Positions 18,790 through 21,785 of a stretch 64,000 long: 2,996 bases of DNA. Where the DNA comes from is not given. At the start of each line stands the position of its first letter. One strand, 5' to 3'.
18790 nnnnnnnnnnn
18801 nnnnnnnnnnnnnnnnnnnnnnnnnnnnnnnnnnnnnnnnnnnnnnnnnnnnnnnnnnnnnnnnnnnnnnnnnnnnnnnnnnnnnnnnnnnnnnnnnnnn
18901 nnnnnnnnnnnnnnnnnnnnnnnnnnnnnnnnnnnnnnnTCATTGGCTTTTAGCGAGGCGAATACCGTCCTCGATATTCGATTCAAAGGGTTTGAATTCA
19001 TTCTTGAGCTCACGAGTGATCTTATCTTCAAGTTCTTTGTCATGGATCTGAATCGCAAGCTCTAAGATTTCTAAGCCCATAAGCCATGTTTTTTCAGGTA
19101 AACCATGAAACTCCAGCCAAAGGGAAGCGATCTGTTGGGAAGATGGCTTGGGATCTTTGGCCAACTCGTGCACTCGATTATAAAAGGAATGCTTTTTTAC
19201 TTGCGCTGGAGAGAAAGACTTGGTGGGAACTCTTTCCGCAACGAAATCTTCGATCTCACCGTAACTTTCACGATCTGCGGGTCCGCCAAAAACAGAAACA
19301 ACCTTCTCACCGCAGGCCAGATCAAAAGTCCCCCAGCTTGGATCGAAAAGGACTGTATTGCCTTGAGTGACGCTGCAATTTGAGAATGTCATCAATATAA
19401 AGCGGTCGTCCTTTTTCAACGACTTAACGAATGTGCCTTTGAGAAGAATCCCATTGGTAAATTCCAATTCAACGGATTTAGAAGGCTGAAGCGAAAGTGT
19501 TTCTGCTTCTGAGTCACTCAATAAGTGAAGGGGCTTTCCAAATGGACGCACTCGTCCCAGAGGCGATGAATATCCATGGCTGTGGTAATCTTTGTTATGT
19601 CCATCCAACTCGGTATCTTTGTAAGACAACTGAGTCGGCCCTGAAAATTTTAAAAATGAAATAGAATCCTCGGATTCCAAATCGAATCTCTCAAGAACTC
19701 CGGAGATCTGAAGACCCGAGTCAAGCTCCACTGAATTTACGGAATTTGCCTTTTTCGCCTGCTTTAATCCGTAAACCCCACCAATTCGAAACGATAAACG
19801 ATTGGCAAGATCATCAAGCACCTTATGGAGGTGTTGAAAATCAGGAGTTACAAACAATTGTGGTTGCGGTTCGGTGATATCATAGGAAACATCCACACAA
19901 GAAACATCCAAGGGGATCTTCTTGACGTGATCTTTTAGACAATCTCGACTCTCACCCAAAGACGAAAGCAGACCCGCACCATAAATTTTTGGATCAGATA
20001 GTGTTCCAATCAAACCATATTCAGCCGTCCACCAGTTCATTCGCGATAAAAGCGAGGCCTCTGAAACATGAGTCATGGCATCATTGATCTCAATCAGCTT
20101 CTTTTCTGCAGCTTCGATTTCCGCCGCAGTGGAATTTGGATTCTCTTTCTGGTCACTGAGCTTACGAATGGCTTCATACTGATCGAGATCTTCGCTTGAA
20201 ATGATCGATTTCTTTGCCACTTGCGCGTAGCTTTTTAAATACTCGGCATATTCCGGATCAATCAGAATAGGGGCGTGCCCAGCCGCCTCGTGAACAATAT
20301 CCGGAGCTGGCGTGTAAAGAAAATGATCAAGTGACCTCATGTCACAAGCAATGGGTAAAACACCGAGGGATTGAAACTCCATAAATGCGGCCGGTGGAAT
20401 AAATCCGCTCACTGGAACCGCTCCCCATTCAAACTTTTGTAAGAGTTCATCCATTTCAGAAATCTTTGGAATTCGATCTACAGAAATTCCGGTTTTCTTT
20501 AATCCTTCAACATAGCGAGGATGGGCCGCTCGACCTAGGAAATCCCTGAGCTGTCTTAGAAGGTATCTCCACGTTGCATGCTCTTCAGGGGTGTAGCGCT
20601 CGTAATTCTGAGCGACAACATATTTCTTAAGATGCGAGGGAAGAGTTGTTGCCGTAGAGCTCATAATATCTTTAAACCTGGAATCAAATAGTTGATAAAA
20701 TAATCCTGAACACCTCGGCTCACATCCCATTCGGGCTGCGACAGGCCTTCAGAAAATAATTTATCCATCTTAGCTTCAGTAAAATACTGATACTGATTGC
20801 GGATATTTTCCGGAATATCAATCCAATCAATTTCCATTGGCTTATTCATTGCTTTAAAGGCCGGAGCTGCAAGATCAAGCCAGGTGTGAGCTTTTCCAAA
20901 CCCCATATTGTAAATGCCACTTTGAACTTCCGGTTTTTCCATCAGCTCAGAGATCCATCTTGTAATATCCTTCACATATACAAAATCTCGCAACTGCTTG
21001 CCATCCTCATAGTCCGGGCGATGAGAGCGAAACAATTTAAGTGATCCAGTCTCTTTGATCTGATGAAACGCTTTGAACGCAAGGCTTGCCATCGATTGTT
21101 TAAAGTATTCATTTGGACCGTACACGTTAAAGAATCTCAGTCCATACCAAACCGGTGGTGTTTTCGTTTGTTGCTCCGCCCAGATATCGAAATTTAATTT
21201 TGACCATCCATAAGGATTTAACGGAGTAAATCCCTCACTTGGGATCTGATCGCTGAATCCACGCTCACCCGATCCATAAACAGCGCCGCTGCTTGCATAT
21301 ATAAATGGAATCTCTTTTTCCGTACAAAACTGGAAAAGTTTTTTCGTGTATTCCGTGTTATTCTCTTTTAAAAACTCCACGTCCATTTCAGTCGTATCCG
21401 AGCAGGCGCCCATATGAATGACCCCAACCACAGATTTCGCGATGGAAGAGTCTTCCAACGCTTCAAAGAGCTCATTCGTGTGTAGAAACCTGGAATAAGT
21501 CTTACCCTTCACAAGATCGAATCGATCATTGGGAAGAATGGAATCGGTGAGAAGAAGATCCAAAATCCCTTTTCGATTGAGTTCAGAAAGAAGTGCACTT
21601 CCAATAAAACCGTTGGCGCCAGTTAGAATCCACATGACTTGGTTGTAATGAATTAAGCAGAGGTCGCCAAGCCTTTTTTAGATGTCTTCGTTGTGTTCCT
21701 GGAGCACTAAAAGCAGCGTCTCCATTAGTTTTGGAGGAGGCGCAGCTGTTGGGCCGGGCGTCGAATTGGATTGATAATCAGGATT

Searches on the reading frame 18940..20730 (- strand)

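Call 85: search_protein_families(library=pfam, max_evalue=0.00001, proteins=[window:18940-20730:-])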
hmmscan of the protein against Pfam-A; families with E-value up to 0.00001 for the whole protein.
window:18940-20730:- (596 aa): 1 family
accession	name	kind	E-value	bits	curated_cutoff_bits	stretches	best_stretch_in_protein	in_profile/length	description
PF00351.26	Biopterin_H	-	3.7e-27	95.7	22.7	2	45-166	60-186/331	Biopterin-dependent aromatic amino acid hydroxylase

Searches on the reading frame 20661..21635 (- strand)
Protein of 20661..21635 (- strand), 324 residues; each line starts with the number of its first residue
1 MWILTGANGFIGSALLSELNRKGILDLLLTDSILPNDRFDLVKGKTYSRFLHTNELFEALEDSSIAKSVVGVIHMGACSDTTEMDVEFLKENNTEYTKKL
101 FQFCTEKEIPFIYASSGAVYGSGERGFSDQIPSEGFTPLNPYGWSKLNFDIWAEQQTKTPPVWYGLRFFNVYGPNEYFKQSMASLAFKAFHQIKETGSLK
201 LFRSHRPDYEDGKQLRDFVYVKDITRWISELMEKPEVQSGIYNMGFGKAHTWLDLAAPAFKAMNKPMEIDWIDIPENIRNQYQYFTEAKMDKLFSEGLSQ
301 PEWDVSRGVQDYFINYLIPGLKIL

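Call 86: search_protein_families(library=pfam, max_evalue=0.00001, proteins=[window:20661-21635:-])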
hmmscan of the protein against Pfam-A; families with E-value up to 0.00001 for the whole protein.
window:20661-21635:- (324 aa): 4 families
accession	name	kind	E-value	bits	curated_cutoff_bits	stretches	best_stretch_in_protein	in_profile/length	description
PF01370.27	Epimerase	-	4.4e-32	111.8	20.9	1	3-245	2-240/240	NAD dependent epimerase/dehydratase family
PF16363.11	GDP_Man_Dehyd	-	4.5e-15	56.4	27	1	4-269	2-272/332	GDP-mannose 4,6 dehydratase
PF04321.23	RmlD_sub_bind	-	1.8e-10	40.8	27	1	3-265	4-233/287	RmlD substrate binding domain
PF07993.18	NAD_binding_4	-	4.5e-07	29.7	20.1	0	64-136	84-157/258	Male sterility protein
